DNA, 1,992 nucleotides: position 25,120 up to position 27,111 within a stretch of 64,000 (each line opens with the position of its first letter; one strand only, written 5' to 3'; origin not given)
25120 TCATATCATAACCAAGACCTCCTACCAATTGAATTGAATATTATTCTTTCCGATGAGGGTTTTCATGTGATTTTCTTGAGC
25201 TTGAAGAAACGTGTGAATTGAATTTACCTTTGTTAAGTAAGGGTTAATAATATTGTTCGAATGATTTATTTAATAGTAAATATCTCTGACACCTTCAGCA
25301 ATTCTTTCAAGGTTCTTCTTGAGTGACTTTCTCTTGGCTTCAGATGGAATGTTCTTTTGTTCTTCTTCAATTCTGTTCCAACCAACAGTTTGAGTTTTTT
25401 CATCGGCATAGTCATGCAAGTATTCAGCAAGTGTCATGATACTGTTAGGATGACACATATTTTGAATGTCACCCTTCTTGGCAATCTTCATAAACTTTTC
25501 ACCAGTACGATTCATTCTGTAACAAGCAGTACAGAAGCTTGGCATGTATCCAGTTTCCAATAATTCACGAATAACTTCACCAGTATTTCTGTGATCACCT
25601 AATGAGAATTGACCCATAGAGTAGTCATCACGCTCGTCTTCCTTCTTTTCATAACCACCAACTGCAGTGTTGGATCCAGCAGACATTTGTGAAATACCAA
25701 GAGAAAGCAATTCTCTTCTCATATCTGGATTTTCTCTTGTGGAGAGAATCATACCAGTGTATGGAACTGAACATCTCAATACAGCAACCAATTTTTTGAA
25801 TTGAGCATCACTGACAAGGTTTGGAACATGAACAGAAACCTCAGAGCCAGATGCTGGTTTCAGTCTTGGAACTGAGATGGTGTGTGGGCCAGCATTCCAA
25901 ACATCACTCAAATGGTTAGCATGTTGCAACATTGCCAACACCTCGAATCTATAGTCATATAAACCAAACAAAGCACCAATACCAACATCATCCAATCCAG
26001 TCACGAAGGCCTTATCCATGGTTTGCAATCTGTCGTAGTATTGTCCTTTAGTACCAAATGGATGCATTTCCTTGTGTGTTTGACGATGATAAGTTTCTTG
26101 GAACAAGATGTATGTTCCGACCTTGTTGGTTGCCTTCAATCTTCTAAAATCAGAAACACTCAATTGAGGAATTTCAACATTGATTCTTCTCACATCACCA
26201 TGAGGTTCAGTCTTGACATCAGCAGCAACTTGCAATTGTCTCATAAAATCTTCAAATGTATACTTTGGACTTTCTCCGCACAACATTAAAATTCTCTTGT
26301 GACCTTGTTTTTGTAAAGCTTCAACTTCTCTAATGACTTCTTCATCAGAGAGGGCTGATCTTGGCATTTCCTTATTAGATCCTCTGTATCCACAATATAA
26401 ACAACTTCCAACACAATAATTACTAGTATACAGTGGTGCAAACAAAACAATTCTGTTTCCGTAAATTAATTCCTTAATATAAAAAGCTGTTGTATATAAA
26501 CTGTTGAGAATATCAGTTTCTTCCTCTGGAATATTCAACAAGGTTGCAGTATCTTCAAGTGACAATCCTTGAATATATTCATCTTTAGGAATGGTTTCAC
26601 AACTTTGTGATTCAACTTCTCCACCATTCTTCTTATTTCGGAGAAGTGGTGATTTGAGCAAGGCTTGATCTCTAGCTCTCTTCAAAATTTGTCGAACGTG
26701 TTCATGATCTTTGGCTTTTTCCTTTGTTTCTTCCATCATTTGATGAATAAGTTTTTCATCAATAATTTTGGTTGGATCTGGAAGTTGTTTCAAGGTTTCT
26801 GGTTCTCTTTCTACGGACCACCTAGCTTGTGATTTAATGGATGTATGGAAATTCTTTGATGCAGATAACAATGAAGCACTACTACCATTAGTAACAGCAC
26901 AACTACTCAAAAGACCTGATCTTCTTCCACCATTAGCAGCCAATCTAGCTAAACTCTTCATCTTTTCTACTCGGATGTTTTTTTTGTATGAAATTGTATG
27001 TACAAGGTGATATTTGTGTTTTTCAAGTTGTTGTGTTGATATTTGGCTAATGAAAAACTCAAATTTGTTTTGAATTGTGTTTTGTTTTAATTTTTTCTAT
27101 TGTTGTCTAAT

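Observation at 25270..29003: Head-to-head [FeFe]-hydrogenase maturase pair HydG / HydE with N-terminal targeting-like extensions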

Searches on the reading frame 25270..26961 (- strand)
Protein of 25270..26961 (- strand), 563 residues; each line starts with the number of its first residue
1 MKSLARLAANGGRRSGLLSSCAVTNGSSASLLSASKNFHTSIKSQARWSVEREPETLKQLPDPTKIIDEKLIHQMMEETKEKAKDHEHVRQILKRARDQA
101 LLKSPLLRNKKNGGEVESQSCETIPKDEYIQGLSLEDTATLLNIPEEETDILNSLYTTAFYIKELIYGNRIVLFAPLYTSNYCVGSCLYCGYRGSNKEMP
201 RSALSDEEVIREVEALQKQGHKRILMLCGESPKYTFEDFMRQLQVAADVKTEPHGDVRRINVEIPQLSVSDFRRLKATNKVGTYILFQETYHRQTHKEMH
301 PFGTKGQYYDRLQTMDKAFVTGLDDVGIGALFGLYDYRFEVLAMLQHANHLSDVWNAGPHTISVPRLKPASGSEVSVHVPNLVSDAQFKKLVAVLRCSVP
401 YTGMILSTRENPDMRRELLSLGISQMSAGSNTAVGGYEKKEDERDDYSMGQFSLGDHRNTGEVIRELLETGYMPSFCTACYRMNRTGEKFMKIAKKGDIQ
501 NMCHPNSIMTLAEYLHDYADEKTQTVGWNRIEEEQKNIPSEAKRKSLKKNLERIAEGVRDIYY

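Call 3: search_protein_families(library=ncbifam, proteins=[window:25270-26961:-], max_evalue=0.001)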
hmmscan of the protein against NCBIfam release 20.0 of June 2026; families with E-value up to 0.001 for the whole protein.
window:25270-26961:- (563 aa): 13 families
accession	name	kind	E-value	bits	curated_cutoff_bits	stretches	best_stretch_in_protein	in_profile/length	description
TIGR03955.1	rSAM_HydG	equivalog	4.6e-143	477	312.15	1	111-561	42-468/470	[FeFe] hydrogenase H-cluster radical SAM maturase HydG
TIGR02351.2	thiH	equivalog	2.7e-78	263.6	380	1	133-476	35-360/364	2-iminoacetate synthase ThiH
TIGR04158.1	rSAM_MIA_synth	equivalog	3.4e-22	78.7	400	1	169-464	56-351/368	3-methyl-2-indolic acid synthase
TIGR03910.1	pyrrolys_PylB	equivalog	1.1e-17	64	348.2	1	133-318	18-196/347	methylornithine synthase PylB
TIGR03956.1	rSAM_HydE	equivalog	2.3e-15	56.7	254.6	1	133-333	11-200/340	[FeFe] hydrogenase H-cluster radical SAM maturase HydE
TIGR03550.1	F420_cofG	equivalog_domain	3.9e-08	32.8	213.35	1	174-245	7-76/322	7,8-didemethyl-8-hydroxy-5-deazariboflavin synthase CofG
NF004884.0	PRK06245.1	equivalog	4.9e-07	28.9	209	1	179-245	21-85/340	7,8-didemethyl-8-hydroxy-5-deazariboflavin synthase subunit CofG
TIGR03551.1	F420_cofH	equivalog_domain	6.4e-07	28.5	374.1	1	151-244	15-110/345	5-amino-6-(D-ribitylamino)uracil--L-tyrosine 4-hydroxyphenyl transferase CofH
TIGR03699.1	menaquin_MqnC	equivalog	8.8e-07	28.1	428.1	1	153-240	18-108/342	cyclic dehypoxanthinyl futalosine synthase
TIGR00423.1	TIGR00423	subfamily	9.4e-07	28.4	260.25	1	179-241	11-73/310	CofH family radical SAM protein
TIGR03700.1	mena_SCO4494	equivalog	3.4e-06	26.2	434.55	1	176-244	51-119/351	aminofutalosine synthase MqnE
NF005609.0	PRK07360.1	equivalog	9.1e-06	24.7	426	1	131-245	19-133/374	7,8-didemethyl-8-hydroxy-5-deazariboflavin synthase subunit CofH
NF006276.0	PRK08444.1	equivalog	0.00034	19.7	560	1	177-244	53-120/353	aminofutalosine synthase MqnE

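Call 4: search_protein_families(library=pfam, proteins=[window:25270-26961:-], max_evalue=0.001)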
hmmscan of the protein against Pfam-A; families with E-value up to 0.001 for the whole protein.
window:25270-26961:- (563 aa): 2 families
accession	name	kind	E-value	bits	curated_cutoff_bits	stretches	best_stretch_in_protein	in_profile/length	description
PF06968.18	BATS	-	2.3e-17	63.4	22.2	1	363-472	1-87/88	Biotin and Thiamin Synthesis associated domain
PF04055.27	Radical_SAM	-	1.2e-09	39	29.5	1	179-329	3-147/166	Radical SAM superfamily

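Call 5: list_cluster_members(proteins=[window:25270-26961:-, window:27429-29003:+])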
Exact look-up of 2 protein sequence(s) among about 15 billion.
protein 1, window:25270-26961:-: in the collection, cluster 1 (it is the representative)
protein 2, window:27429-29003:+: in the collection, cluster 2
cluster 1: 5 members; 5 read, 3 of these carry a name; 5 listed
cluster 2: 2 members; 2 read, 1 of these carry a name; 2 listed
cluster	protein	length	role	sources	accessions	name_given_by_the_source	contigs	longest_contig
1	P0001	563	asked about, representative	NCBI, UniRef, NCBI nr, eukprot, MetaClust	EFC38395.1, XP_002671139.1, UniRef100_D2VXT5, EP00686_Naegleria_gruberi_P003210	[Fe]-hydrogenase maturation protein HydG [Naegleria gruberi] | [Fe]-hydrogenase maturation protein HydG n=1 Tax=Naegleria gruberi TaxID=5762 ... | XP_002671139.1 [Fe]-hydrogenase maturation protein HydG [Naegleria gruberi strain NEG-M]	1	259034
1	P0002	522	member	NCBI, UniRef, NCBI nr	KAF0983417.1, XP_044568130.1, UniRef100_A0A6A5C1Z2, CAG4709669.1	hypothetical protein FDP41_010482 [Naegleria fowleri] | Biotin and thiamin synthesis-associated domain-containing protein n=1 Tax=Naegleria ... | uncharacterized protein FDP41_010482 [Naegleria fowleri]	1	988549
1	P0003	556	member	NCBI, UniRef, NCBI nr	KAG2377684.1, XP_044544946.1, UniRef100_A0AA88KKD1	hypothetical protein C9374_009200 [Naegleria lovaniensis] | Biotin and thiamin synthesis-associated domain-containing protein n=1 Tax=Naegleria ... | uncharacterized protein C9374_009200 [Naegleria lovaniensis]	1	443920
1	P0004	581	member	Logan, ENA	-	-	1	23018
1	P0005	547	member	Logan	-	-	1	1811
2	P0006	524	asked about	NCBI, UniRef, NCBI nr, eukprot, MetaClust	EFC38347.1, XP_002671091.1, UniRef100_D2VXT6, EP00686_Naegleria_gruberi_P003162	[Fe] hydrogenase maturation protein [Naegleria gruberi] | [Fe] hydrogenase maturation protein n=1 Tax=Naegleria gruberi TaxID=5762 ... | XP_002671091.1 [Fe] hydrogenase maturation protein [Naegleria gruberi strain NEG-M]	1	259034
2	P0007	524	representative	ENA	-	-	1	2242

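Call 12: find_homologous_proteins(query=window:25270-26961:-, max_evalue=1e-20)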
Query window:25270-26961:- (563 aa): 8000 proteins with E <= 1e-20 among 8000 candidates; the best 120 are listed.
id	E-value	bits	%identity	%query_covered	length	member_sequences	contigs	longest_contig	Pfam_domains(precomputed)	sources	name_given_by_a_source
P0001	0.0e+0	1284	100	100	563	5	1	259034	PF04055.28,PF06968.19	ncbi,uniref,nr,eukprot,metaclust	ncbi:[Fe]-hydrogenase maturation protein HydG [Naegleria gruberi]|uniref:[Fe]-hydrogenase maturation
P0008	4.5e-282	954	75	97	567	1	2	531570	PF04055.28,PF06968.19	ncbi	ncbi:hypothetical protein ABK040_000284 [Willaertia magna]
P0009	1.6e-228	777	67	93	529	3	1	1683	PF04055.28,PF06968.19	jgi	jgi:2-iminoacetate synthase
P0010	1.5e-227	774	65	93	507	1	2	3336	PF04055.28,PF06968.19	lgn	-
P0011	4.5e-220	749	63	92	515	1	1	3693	PF04055.28,PF06968.19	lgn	-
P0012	2.3e-211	721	62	92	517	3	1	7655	PF04055.28,PF06968.19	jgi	jgi:2-iminoacetate synthase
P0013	5.0e-210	716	61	93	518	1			PF04055.28,PF06968.19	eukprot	eukprot:gene12226-5811_t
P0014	1.4e-189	649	57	91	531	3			PF04055.28,PF06968.19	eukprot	eukprot:Anaeramoba_ignava/a90451_107.p1 GENE.a90451_107~~a90451_107.p1 ORF type:complete len:532 (+)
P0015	1.0e-188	646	56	94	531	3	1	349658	PF04055.28,PF06968.19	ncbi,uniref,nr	ncbi:biotin and thiamine synthesis associated domain containing protein [Anaeramoeba ignava]|uniref:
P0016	1.4e-188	646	57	94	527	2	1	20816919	PF04055.28,PF06968.19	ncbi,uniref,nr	ncbi:biotin and thiamine synthesis associated domain containing protein [Anaeramoeba flamelloides]|u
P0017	4.6e-188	644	57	93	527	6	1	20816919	PF04055.28,PF06968.19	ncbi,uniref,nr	ncbi:biotin and thiamine synthesis associated domain containing protein [Anaeramoeba flamelloides]|u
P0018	1.2e-186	639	57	93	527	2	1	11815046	PF04055.28,PF06968.19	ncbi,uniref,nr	ncbi:biotin and thiamine synthesis associated domain containing protein [Anaeramoeba flamelloides]|u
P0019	1.1e-180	620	55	93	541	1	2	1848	PF04055.28,PF06968.19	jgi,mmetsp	mmetsp:Transcript_9414/g.17992 ORF Transcript_9414/g.17992 Transcript_9414/m.17992 type:complete len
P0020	1.1e-180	619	55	93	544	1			PF04055.28,PF06968.19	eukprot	eukprot:scaffold34689_cov289-Amphora_coffeaeformis.AAC.4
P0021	1.5e-180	619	55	93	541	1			PF04055.28,PF06968.19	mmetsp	mmetsp:Transcript_16435/g.33157 ORF Transcript_16435/g.33157 Transcript_16435/m.33157 type:complete 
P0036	6.6e-177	607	51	97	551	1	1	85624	PF04055.28,PF06968.19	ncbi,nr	ncbi:hydrogen maturase HydG, mitochondrial [Pelomyxa schiedti]|nr:hydrogen maturase HydG, mitochondr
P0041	1.3e-175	603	52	93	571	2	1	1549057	PF04055.28,PF06968.19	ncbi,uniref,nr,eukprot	ncbi:Iron hydrogenase maturase HydG [Carpediemonas membranifera]|uniref:Iron hydrogenase maturase Hy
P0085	4.5e-171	588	55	88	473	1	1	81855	PF04055.28,PF06968.19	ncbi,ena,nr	ncbi:MAG: 2-iminoacetate synthase [Candidatus Anoxychlamydiales bacterium]|nr:2-iminoacetate synthas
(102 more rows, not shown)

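Call 15: find_encoding_contigs(protein=P0008, flank=8000, max_places=2)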
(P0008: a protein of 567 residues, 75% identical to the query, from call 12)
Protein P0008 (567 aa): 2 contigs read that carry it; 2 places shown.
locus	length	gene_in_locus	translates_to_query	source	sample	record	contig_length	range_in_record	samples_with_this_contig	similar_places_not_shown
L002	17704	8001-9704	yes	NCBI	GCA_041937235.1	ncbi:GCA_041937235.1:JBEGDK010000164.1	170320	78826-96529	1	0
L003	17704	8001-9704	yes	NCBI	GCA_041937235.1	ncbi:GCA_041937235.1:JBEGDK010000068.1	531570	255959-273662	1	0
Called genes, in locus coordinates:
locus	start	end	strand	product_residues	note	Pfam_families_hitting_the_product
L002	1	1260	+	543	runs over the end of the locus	-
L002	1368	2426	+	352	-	-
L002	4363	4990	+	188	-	-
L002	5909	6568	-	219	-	PF00179:UQ_con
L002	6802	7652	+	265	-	PF09816:EAF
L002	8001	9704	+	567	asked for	PF04055:Radical_SAM, PF06968:BATS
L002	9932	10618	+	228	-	PF01712:dNK, PF02223:Thymidylate_kin (faint)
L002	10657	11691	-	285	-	PF01148:CTP_transf_1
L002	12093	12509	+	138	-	PF05347:Complex1_LYR (faint)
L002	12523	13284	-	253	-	-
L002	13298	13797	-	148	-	-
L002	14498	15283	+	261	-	-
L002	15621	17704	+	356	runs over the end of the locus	-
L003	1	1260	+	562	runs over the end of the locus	-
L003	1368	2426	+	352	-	-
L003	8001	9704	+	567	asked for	PF04055:Radical_SAM, PF06968:BATS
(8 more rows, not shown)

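Call 19: find_encoding_contigs(protein=P0085, flank=8000, max_places=1)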
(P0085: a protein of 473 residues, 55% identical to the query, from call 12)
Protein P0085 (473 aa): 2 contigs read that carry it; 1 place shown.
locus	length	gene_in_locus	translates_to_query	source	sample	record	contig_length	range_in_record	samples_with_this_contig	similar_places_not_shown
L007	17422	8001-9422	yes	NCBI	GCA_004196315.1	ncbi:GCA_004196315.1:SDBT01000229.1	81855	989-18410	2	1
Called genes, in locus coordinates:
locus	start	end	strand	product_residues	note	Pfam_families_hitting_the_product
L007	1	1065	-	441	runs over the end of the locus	-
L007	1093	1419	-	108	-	-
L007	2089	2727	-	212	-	-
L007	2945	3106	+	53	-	-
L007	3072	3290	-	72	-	-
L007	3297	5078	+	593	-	PF02463:SMC_N (faint), PF13555:AAA_29 (faint), PF00004:AAA (faint), PF00005:ABC_tran, PF00910:RNA_helicase (faint), PF03193:RsgA_GTPase (faint), PF00005:ABC_tran, PF16326:ABC_tran_CTD, +7 more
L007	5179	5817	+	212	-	PF00484:Pro_CA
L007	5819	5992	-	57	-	PF11295:DUF3096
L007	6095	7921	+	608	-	PF00005:ABC_tran, PF02463:SMC_N (faint), PF13175:AAA_15 (weak), PF13555:AAA_29 (faint), PF25199:nSTAND_NTPase5 (faint), PF12848:ABC_tran_Xtn, PF00005:ABC_tran, PF13304:AAA_21 (weak), +1 more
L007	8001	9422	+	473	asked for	PF04055:Radical_SAM, PF06968:BATS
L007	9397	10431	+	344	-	PF04055:Radical_SAM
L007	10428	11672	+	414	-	PF01926:MMR_HSR1, PF02421:FeoB_N, PF18128:HydF_dimer (weak), PF18133:HydF_tetramer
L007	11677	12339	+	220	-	PF03006:HlyIII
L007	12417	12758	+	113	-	-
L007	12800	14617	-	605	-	PF00009:GTP_EFTU, PF22042:EF-G_D2, PF03144:GTP_EFTU_D2, PF00679:EFG_C, PF21018:BipA_C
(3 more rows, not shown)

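Call 30: find_encoding_contigs(protein=P0003, flank=6000, max_places=1)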
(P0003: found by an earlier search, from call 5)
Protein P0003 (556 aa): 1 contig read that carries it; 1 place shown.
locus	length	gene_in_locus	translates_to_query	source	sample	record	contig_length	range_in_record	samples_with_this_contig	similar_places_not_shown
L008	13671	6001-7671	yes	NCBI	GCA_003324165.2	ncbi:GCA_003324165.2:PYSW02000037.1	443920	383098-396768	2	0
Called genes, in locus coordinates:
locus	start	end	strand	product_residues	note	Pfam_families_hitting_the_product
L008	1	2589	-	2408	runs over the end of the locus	PF00069:Pkinase, PF07714:PK_Tyr_Ser-Thr, PF14531:Kinase-like (faint), PF14429:DOCK-C2, PF28208:TPR_DOCK9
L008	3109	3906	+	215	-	-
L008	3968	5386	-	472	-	PF04055:Radical_SAM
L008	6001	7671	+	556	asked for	PF04055:Radical_SAM, PF06968:BATS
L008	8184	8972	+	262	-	PF02511:Thy1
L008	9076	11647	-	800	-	PF00406:ADK, PF13207:AAA_17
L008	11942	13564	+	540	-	-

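Call 52: search_solved_structures(query=window:25270-26958:-, max_evalue=1e-10, show_alignments=1)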
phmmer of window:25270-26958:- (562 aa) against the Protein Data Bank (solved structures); distinct sequences matched with E-value up to 1e-10: 6.
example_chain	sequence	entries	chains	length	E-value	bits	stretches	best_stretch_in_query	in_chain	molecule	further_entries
4wcx_A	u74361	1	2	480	6.6e-144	483.2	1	115-562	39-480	Biotin and thiamin synthesis associated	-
4rtb_A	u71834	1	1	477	9.4e-105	354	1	117-560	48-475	HydG protein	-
7pd1_A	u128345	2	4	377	1.8e-46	161.7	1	133-475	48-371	Thiazole biosynthesis protein ThiH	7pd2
6htk_A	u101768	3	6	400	1.8e-19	72.6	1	169-466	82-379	3-methyl-2-indolic acid synthase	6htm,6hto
4r33_A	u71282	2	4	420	2e-19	72.4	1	169-466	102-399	NosL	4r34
3t7v_A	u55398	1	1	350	1.5e-12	49.7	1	126-299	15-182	methylornithine synthase PylB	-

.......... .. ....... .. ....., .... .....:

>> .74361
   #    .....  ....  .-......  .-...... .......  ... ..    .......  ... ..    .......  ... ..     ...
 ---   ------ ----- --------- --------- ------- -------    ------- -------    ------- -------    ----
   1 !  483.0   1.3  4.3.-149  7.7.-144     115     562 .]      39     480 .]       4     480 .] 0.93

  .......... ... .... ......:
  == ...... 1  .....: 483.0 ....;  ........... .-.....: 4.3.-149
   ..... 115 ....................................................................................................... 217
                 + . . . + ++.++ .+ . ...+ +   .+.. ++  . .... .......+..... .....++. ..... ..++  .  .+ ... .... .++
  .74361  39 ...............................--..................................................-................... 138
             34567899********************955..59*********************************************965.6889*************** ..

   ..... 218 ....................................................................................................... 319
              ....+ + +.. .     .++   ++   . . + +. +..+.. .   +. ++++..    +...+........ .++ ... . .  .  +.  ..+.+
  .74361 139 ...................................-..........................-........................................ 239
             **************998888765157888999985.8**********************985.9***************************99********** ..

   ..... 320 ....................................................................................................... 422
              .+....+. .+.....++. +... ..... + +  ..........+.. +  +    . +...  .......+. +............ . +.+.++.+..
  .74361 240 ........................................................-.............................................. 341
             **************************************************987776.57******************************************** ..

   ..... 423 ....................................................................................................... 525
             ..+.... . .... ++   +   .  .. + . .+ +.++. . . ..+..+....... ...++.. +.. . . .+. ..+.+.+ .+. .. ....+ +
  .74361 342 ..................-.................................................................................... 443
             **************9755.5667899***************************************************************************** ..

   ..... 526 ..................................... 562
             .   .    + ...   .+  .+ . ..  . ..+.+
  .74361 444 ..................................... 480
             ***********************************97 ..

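Call 56: find_encoding_contigs(protein=P0036, flank=10000, max_places=1)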
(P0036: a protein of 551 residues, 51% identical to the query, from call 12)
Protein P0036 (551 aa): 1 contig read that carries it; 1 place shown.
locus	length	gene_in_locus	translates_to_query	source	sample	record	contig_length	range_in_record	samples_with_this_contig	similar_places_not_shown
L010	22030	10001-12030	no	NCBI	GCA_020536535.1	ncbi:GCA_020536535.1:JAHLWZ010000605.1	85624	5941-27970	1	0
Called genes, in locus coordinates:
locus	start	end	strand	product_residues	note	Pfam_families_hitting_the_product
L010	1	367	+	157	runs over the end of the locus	-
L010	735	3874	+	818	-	PF00560:LRR_1 (faint), PF14580:LRR_9, PF23598:LRR_14, PF12799:LRR_4 (weak), PF13855:LRR_8 (weak), PF23598:LRR_14, PF12799:LRR_4 (weak), PF13855:LRR_8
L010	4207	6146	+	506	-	PF03416:Peptidase_C54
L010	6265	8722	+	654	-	PF01764:Lipase_3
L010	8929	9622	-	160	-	PF09451:ATG27 (weak)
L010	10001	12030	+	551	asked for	PF04055:Radical_SAM, PF06968:BATS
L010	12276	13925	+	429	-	PF01092:Ribosomal_S6e, PF07382:HC2 (weak), PF02095:Extensin_1 (weak), PF07382:HC2 (weak)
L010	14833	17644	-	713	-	-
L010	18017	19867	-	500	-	PF00350:Dynamin_N (faint), PF01926:MMR_HSR1, PF02421:FeoB_N, PF18133:HydF_tetramer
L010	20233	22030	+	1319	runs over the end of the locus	-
